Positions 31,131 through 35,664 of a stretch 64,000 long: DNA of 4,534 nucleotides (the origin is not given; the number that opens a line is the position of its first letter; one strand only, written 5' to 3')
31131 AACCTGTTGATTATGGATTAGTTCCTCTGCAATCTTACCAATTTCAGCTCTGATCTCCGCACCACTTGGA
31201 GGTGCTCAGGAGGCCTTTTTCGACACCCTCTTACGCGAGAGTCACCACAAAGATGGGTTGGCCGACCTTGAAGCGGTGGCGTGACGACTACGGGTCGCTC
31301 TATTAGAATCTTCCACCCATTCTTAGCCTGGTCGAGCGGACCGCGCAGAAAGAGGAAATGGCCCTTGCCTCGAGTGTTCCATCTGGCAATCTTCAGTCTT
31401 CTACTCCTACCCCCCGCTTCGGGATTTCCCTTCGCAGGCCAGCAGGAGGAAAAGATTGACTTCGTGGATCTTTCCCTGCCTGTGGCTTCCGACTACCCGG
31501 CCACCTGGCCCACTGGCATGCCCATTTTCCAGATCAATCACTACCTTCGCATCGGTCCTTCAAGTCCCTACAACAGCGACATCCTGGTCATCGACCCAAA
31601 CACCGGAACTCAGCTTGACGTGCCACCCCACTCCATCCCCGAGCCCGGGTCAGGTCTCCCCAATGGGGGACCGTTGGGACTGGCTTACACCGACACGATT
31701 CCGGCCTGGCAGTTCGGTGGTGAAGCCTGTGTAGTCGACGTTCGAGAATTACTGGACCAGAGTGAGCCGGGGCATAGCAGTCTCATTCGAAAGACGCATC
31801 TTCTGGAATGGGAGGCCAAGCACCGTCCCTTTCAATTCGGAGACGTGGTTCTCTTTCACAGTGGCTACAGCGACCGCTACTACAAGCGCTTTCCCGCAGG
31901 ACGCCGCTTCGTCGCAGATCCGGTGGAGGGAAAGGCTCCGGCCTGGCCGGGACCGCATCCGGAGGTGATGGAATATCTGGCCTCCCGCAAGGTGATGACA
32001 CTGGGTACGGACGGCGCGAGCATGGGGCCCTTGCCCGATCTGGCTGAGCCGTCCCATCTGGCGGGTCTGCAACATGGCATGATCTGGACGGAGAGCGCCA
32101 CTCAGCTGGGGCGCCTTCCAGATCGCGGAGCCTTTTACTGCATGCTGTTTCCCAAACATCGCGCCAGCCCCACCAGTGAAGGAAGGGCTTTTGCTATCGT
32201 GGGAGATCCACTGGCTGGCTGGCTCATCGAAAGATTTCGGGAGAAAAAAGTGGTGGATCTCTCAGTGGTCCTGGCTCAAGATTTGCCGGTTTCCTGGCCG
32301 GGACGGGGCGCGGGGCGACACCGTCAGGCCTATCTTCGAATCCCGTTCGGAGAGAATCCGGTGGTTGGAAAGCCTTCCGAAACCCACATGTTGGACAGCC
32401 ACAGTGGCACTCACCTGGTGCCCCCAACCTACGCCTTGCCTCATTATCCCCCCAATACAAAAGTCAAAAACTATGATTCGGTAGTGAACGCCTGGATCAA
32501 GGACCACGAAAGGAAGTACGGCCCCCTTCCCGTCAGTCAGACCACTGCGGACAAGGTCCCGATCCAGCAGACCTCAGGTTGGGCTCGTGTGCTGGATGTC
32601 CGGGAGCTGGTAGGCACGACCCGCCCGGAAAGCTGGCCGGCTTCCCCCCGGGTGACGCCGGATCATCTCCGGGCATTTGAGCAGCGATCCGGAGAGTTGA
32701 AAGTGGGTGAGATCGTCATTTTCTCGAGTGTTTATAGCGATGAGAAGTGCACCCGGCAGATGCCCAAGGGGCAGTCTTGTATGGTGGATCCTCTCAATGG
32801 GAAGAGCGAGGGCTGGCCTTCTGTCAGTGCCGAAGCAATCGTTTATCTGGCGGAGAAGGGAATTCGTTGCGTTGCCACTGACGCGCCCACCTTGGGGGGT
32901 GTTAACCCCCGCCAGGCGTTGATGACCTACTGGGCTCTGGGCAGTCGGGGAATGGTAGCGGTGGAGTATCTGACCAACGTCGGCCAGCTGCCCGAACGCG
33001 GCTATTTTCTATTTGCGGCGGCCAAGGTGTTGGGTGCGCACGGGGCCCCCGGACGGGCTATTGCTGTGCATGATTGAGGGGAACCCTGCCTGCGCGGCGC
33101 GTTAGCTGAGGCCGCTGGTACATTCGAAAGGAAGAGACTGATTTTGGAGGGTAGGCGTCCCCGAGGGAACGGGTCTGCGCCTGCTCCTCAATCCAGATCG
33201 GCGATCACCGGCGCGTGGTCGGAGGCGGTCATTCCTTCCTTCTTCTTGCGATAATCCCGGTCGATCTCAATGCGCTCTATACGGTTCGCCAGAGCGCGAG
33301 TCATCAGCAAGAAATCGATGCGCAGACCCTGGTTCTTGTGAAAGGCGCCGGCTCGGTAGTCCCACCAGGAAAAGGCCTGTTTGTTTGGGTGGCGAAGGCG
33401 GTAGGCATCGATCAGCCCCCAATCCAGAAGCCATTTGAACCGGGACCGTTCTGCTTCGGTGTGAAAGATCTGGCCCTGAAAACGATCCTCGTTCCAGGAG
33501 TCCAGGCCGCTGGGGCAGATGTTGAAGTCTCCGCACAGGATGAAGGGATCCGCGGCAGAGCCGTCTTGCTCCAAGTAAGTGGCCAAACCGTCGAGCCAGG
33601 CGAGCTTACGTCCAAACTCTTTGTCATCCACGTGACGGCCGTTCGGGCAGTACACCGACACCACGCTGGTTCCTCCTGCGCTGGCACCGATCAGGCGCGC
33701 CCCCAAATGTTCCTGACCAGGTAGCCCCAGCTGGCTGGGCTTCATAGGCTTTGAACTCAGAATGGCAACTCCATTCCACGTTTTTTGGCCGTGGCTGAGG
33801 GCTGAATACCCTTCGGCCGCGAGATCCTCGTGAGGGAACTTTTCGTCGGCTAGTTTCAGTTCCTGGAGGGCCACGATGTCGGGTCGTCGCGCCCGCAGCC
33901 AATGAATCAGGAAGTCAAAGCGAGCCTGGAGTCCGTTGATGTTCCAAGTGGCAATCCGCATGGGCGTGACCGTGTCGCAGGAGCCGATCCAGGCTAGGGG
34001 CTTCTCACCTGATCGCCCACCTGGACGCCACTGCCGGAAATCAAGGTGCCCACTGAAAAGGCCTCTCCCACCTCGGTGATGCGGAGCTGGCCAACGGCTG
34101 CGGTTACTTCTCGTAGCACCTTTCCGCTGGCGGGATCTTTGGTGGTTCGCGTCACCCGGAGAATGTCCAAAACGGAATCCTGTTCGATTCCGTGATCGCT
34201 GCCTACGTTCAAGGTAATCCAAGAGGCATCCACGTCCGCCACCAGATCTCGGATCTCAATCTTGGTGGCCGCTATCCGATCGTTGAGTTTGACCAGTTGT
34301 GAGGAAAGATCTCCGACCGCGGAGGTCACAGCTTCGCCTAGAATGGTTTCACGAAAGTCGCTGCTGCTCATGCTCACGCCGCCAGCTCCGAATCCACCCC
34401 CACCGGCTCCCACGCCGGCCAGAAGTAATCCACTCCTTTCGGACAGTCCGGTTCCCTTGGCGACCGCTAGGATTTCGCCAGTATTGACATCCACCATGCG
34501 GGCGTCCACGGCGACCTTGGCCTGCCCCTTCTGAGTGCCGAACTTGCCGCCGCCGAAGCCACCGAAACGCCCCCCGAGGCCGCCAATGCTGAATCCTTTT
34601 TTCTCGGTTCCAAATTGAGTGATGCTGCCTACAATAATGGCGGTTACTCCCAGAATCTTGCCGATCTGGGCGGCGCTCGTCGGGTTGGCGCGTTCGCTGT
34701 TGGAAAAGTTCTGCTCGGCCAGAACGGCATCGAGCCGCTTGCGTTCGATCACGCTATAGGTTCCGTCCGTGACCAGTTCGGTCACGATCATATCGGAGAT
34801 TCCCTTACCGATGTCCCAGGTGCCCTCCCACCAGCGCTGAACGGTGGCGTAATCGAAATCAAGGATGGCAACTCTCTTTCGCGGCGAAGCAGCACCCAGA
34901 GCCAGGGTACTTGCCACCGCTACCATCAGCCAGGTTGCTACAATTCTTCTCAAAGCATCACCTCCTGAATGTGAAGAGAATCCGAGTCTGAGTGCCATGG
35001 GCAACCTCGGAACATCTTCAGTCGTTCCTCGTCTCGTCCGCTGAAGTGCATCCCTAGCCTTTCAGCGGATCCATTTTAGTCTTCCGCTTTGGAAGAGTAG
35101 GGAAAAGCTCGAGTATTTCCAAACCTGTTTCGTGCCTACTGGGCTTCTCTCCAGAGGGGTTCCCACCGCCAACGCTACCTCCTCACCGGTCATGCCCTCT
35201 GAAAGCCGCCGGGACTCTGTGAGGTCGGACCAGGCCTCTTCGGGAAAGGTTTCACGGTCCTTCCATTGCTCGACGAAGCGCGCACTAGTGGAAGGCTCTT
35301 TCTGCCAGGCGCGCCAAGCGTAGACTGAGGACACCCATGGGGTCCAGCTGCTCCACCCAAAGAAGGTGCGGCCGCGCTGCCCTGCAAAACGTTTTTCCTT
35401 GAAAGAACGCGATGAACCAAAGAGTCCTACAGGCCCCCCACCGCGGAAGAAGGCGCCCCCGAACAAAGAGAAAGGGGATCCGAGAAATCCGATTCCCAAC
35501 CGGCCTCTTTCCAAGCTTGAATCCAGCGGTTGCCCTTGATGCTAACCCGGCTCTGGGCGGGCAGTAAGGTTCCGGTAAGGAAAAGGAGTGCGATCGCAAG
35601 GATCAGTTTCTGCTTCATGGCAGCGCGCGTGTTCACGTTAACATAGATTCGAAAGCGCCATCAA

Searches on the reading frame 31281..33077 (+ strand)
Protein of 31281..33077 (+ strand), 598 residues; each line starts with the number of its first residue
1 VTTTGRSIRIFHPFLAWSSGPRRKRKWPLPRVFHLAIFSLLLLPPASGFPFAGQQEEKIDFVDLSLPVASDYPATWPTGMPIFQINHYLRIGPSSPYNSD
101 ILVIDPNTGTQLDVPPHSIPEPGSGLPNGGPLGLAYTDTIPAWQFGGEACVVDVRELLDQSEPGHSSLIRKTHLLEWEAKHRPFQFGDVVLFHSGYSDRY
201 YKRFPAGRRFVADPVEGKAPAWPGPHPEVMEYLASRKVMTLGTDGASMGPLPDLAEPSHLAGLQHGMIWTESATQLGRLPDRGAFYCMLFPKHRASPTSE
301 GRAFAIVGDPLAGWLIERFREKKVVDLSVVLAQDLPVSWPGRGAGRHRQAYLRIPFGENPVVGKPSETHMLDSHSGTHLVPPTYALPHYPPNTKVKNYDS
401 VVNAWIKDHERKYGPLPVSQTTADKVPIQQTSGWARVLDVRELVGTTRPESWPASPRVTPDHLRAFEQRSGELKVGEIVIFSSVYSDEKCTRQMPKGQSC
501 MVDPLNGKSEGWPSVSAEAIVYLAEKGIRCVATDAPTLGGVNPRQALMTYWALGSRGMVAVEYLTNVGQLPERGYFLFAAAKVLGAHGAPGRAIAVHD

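Call 16: find_encoding_contigs(protein=window:31281-33077:+, flank=10000, max_places=6)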
Protein window:31281-33077:+ (598 aa): no gene with exactly this product is on record in the collection.

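Call 22: search_protein_families(library=pfam, proteins=[window:31281-33077:+], max_evalue=0.001)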
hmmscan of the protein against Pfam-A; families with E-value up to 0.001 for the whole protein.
window:31281-33077:+ (598 aa): 1 family
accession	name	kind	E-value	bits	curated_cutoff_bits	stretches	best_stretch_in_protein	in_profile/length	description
PF04199.19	Cyclase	-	1.8e-36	125.9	23.1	2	62-248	1-140/142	Putative cyclase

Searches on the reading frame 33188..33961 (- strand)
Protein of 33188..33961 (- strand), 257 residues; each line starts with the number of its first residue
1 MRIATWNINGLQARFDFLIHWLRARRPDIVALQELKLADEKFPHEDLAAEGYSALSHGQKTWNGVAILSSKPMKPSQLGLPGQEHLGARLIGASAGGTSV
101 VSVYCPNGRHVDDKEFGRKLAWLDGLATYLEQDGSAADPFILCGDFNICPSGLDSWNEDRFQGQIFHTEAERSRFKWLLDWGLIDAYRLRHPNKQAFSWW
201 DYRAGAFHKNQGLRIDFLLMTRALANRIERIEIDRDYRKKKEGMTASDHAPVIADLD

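Call 36: find_encoding_contigs(protein=window:33188-33961:-, flank=10000, max_places=6)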
Protein window:33188-33961:- (257 aa): 1 contig read that carries it; 1 place shown.
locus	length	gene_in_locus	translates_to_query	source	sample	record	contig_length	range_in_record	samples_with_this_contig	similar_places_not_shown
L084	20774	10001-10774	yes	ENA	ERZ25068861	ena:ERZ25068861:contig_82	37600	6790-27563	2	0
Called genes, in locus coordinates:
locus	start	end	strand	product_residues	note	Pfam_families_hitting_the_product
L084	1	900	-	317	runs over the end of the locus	PF12760:Zn_ribbon_IS1595, PF12762:DDE_Tnp_IS1595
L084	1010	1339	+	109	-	-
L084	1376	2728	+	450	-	PF05598:DUF772, PF01609:DDE_Tnp_1 (weak)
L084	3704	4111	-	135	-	PF13701:DDE_Tnp_1_4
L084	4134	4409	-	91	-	PF13701:DDE_Tnp_1_4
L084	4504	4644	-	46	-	-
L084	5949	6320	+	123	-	-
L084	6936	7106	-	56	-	-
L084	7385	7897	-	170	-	PF13801:Metal_resist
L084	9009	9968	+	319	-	PF03783:CsgG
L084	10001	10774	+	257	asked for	PF03372:Exo_endo_phos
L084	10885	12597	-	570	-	PF04199:Cyclase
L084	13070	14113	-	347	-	PF02615:Ldh_2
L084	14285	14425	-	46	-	-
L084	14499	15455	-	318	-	PF04199:Cyclase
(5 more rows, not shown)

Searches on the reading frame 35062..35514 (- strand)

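Call 33: search_protein_families(library=pfam, proteins=[window:35062-35514:-], max_evalue=0.1)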
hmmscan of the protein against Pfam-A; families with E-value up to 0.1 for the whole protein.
window:35062-35514:- (150 aa): 1 family
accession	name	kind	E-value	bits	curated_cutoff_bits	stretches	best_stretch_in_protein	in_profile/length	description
PF04355.18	BamE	-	0.0011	19.2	23.2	1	102-135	10-42/71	Outer membrane protein assembly factor BamE domain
